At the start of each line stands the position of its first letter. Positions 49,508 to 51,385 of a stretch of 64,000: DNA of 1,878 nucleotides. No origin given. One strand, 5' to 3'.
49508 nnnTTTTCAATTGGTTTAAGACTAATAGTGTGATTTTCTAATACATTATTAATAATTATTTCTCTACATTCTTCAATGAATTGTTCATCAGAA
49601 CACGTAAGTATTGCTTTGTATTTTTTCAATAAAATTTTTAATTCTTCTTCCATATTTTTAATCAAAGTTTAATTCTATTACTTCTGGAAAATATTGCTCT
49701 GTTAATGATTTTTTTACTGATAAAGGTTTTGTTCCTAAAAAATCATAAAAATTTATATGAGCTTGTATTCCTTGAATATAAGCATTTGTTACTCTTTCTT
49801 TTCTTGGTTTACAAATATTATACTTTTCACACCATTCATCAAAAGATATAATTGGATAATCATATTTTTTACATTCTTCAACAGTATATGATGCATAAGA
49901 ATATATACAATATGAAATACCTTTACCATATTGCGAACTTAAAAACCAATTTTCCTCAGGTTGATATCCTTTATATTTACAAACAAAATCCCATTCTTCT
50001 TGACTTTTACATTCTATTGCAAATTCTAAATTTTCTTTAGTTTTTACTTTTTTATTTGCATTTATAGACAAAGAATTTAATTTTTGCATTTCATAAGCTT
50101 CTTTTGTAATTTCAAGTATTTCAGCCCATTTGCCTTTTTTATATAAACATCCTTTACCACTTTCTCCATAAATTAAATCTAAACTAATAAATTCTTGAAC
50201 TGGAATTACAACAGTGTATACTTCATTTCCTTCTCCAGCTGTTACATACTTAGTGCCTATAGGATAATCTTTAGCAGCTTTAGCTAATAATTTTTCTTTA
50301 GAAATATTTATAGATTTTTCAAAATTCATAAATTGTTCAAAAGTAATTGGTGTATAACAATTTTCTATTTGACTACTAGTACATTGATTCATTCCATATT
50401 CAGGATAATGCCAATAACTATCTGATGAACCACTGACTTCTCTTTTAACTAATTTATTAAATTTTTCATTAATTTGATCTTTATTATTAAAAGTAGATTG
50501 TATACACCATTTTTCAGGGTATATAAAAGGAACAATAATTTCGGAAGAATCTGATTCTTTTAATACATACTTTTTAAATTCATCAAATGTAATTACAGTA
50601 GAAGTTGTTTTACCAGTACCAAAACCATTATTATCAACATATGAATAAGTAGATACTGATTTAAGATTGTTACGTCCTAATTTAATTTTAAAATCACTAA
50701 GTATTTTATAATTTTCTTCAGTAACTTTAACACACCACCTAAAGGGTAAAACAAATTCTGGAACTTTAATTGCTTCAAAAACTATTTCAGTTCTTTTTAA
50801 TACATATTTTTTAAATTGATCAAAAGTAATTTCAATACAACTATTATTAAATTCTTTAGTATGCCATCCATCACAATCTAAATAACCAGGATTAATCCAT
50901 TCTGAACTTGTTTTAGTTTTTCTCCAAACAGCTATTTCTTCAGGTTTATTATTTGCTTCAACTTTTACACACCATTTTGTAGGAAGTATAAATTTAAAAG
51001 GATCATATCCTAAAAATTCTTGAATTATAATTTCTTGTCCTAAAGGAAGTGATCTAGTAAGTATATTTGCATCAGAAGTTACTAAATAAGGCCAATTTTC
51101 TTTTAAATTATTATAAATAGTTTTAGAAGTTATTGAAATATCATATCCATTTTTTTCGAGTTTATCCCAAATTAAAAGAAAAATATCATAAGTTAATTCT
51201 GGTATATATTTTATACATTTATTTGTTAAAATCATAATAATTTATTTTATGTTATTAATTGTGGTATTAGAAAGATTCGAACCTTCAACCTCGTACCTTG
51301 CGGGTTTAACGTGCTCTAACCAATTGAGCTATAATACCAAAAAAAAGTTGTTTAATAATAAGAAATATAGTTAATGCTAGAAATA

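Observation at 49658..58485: Paralogous modular proteins with invariant N- and C-termini (YFPEV-x-ELNFD) and swappable internal repeats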

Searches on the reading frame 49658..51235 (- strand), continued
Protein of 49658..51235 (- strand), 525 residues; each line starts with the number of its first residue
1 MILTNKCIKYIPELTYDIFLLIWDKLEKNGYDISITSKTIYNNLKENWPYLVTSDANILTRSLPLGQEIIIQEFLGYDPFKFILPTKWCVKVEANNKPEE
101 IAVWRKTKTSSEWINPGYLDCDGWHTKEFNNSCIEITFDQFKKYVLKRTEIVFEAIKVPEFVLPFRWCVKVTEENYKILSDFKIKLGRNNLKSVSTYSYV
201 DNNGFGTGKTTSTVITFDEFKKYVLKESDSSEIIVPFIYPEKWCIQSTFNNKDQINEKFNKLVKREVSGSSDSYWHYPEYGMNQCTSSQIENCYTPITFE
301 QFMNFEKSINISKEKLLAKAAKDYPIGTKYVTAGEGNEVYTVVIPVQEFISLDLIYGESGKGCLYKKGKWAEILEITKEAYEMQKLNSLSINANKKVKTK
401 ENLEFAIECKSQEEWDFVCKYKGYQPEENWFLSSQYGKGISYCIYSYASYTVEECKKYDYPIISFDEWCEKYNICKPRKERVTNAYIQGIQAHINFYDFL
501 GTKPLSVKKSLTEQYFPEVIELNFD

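Call 86: find_encoding_contigs(protein=P0011, flank=5000, max_places=2)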
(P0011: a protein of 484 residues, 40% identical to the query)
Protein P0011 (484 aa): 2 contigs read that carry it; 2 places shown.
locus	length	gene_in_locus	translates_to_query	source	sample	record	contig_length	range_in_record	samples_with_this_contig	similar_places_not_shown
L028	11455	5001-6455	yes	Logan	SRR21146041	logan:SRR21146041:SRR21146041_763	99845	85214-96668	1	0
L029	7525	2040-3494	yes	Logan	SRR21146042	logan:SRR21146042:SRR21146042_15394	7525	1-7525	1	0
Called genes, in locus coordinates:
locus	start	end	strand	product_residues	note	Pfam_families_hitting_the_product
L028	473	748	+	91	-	-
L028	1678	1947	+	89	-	-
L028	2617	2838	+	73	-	-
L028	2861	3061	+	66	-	-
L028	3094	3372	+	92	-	-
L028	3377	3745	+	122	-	PF13921:Myb_DNA-bind_6 (weak)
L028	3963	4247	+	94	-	-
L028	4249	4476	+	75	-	-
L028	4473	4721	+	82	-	-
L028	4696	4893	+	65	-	-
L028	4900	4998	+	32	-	-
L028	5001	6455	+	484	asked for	-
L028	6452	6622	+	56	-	-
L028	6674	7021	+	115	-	-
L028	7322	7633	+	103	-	-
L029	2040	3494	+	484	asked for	-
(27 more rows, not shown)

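Call 89: find_encoding_contigs(protein=P0085, flank=10000, max_places=1)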
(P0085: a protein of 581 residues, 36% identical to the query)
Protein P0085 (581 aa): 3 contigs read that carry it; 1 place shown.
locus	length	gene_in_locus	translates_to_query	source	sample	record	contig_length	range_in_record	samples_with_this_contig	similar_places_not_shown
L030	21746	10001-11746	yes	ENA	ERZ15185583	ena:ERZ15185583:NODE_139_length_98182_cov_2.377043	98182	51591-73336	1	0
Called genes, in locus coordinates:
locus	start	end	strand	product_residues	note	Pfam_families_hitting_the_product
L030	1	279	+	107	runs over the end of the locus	-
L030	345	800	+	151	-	-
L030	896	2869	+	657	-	PF01612:DNA_pol_A_exo1, PF00476:DNA_pol_A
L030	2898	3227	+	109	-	-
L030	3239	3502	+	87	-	-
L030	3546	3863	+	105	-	-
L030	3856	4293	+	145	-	-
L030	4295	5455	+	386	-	PF00270:DEAD (faint), PF04851:ResIII (faint), PF00271:Helicase_C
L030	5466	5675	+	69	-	-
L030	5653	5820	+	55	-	-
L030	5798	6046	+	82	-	-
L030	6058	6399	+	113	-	-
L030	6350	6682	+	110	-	-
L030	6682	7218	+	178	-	-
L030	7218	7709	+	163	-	-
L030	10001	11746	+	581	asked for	-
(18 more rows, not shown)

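Call 90: find_encoding_contigs(protein=P0094, flank=10000, max_places=1)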
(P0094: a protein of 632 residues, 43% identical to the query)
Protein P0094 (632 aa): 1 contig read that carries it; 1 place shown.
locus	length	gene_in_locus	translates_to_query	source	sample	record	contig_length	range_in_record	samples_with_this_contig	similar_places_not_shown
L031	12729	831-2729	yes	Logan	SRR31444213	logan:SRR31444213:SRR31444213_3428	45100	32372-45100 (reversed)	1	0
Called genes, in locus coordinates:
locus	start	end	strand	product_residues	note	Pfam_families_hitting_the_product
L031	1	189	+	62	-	?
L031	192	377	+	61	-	-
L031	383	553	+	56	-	-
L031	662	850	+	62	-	-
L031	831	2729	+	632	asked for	PF00684:DnaJ_CXXCXGXG (faint)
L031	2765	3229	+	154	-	-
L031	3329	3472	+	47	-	-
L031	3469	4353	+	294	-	PF01145:Band_7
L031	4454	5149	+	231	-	-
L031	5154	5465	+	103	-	-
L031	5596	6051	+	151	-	-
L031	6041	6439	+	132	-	-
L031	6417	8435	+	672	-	-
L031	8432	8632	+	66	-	-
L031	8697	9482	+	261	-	PF14528:LAGLIDADG_3 (weak)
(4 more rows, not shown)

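Call 113: search_protein_families(library=padloc, proteins=[window:49658-51235:-], max_evalue=0.01)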
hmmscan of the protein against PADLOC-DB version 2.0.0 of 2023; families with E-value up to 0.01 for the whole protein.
window:49658-51235:- (525 aa): 0 families

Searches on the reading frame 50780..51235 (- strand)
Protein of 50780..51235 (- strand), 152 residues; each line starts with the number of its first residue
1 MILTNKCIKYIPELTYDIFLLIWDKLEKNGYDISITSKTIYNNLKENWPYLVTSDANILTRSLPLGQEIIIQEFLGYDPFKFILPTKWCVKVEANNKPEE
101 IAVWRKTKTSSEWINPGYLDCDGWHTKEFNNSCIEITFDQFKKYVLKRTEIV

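Call 60: predict_structure(alignment_id=A5)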
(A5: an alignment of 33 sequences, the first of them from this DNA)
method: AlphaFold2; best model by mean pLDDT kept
length: 152 residues; sequences in the alignment: 33
mean_pLDDT: 86.2   pTM: 0.55
mean pLDDT of the five models: 86.2, 85.0, 83.7, 82.1, 79.2
residues with pLDDT >= 90: 76; 70-90: 61; 50-70: 13; < 50: 2
segments of 3 or more residues with pLDDT < 50: none
pLDDT, mean of each block of 10 residues (from residue 1): 87 89 92 91 93 88 88 73 82 79 90 86 92 91 81 44
secondary structure, 60 per line:
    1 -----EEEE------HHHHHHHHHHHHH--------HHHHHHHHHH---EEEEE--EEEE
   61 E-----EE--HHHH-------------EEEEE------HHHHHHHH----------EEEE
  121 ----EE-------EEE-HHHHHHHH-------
elements in order: E6-9 H16-28 H37-46 E50-54 E57-61 H71-74 E88-92 H99-106 E117-120 E134-136 H138-145

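Call 65: fold_search(model_id=the predicted structure, library=viral)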
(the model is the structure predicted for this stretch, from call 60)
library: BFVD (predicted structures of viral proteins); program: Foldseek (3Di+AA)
matches with E <= 10: 81; with E <= 0.001: 0
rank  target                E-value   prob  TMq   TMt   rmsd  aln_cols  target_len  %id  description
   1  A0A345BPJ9            4.6e-03  0.98  0.36  0.43  13.8       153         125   20  (no name in the UniProt tables at hand)
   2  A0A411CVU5            1.4e-02  0.99  0.40  0.33  12.3       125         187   14  (no name in the UniProt tables at hand)
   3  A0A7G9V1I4            3.8e-02  1.00  0.39  0.61   2.9        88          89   11  Uncharacterized protein [Pseudomonas phage phiPsa300]
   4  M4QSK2                6.8e-02  0.75  0.36  0.33  10.3       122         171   14  (no name in the UniProt tables at hand)
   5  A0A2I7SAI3            8.7e-02  0.99  0.35  0.38   2.7        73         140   16  (no name in the UniProt tables at hand)
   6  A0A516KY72            1.5e-01  0.98  0.40  0.27   4.1        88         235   10  (no name in the UniProt tables at hand)
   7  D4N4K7                1.5e-01  0.95  0.36  0.60   2.9        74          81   15  Uncharacterized protein [Leuconostoc phage 1-A4]
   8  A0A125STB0            1.5e-01  0.82  0.29  0.36   4.4        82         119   15  (no name in the UniProt tables at hand)
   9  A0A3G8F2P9            1.5e-01  0.66  0.35  0.28   8.3       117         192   13  (no name in the UniProt tables at hand)
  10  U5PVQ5                1.8e-01  0.89  0.35  0.56   3.5        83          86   14  Uncharacterized protein [Acinetobacter phage Petty]
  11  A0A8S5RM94            2.0e-01  0.84  0.34  0.37   3.8        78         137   20  Uncharacterized protein [virus sp. ctEfN2]
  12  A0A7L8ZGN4            2.3e-01  0.35  0.30  0.24   9.8       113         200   12  Uncharacterized protein [Escherichia phage VEcB]
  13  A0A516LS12            3.1e-01  0.84  0.37  0.25   3.9        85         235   10  (no name in the UniProt tables at hand)
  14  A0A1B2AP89            3.1e-01  0.23  0.29  0.14  11.8       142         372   12  (no name in the UniProt tables at hand)
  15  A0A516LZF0            3.4e-01  0.18  0.36  0.25  16.6       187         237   14  (no name in the UniProt tables at hand)
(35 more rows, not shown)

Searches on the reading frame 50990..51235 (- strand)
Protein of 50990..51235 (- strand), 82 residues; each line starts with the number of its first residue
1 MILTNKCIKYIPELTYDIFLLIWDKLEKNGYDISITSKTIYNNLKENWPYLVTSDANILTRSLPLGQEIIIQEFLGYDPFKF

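Call 29: find_related_loci(query=A3, collection=viral_contigs, flank=10000)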
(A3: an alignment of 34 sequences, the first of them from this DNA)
Query A3 (82 aa) in viral_contigs; peptide patterns used: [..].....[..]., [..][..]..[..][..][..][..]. (x = any residue, [..] = any of these).
189 stretches matched a pattern; 6 encode a relative of the query (tblastn E <= 1e-3); 6 distinct loci.
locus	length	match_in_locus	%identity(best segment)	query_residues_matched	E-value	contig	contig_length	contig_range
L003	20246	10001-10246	40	2-80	6e-14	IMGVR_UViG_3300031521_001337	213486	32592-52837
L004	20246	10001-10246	40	2-80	6e-14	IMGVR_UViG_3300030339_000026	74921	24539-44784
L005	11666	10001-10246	40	2-80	6e-14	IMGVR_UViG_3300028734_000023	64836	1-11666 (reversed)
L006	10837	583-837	39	1-80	1e-12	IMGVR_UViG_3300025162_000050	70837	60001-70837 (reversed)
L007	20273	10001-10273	40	1-80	1e-11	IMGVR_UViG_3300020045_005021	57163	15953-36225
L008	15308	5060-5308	35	1-80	5e-10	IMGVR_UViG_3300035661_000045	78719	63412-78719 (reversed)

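Call 47: search_protein_representatives(alignment_id=A3)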
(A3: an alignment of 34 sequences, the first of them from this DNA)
Query: 34 sequences, 88 profile positions. Proteins with E-value up to 0.001 (for the whole library): 195; up to 1e-10: 132; up to 1e-30: 0. The best 150 are listed.
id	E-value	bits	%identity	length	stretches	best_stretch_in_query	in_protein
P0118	3.4e-29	117.5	-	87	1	1-87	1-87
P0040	6.2e-29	116.7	-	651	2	1-88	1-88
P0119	1.1e-28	115.9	-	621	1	1-88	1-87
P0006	1.5e-28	115.5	-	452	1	1-88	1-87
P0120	6.6e-28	113.4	-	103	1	1-88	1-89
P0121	7.0e-28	113.3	-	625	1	1-88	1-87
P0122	7.5e-28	113.2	-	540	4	3-65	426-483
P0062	3.3e-27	111.1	-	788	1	1-88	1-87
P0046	5.4e-27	110.5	-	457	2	1-88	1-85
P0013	6.6e-27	110.2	-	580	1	1-88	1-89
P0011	7.0e-27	110.1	-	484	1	2-88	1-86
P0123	7.2e-27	110.1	-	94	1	1-88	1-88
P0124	1.1e-26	109.5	-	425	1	1-88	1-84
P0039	1.3e-26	109.2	-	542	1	1-88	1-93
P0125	2.0e-26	108.7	-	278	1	1-88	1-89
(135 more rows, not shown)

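Call 57: find_related_loci(query=A3, collection=metagenome_contigs, flank=10000)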
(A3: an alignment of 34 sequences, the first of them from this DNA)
Query A3 (82 aa) in metagenome_contigs; peptide patterns used: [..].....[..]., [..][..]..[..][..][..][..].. (x = any residue, [..] = any of these).
599 stretches matched a pattern (row limit reached: there are more); 10 encode a relative of the query (tblastn E <= 1e-3); 10 distinct loci.
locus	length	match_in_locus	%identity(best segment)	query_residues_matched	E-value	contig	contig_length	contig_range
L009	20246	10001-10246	40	2-80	6e-14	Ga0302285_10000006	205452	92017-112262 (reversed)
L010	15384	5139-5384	40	2-80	6e-14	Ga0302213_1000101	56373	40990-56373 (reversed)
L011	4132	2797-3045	38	1-80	5e-13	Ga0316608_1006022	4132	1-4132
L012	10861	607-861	39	1-80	1e-12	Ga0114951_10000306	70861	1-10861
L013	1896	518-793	35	1-80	5e-10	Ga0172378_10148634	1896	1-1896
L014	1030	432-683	36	1-80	6e-10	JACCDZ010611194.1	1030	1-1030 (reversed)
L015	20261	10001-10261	34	1-80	1e-9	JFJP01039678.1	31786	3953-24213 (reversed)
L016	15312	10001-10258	38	1-80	4e-9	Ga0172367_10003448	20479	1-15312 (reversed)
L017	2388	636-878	32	1-75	3e-6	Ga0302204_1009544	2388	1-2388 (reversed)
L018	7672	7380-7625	30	1-76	1e-5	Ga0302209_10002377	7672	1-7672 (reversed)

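Call 58: find_related_loci(query=A3, collection=genome_contigs, flank=10000)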
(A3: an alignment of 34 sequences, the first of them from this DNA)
Query A3 (82 aa) in genome_contigs; peptide patterns used: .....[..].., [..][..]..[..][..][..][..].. (x = any residue, [..] = any of these).
286 stretches matched a pattern, but none encodes a relative of the query by tblastn (E <= 1e-3).

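Call 75: search_protein_families(library=pfam, alignment_id=A6, max_evalue=0.001)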
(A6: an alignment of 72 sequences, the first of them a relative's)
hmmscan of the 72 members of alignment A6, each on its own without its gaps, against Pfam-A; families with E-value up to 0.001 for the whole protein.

A. member 1, P0197 (1078 aa): 0 families

B. families by the number of members that match (of 72 scanned): 4 families
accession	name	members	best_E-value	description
PF00684.25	DnaJ_CXXCXGXG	4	1.8e-07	DnaJ central domain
PF18335.7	SH3_13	1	8.3e-05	ATP-dependent RecD-like DNA helicase SH3 domain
PF18346.7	SH3_15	1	0.00035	Mind bomb SH3 repeat domain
PF23733.2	GRXCR1-2_C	1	0.00038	GRXCR1/2, C-terminal domain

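Call 78: search_solved_structures(query=A3, max_evalue=10)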
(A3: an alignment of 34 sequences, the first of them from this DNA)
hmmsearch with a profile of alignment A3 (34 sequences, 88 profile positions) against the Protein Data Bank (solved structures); distinct sequences matched with E-value up to 10: 1.
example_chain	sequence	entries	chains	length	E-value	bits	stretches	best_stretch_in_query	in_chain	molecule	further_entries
4rn7_A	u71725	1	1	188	0.47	14.5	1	9-73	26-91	N-acetylmuramoyl-L-alanine amidase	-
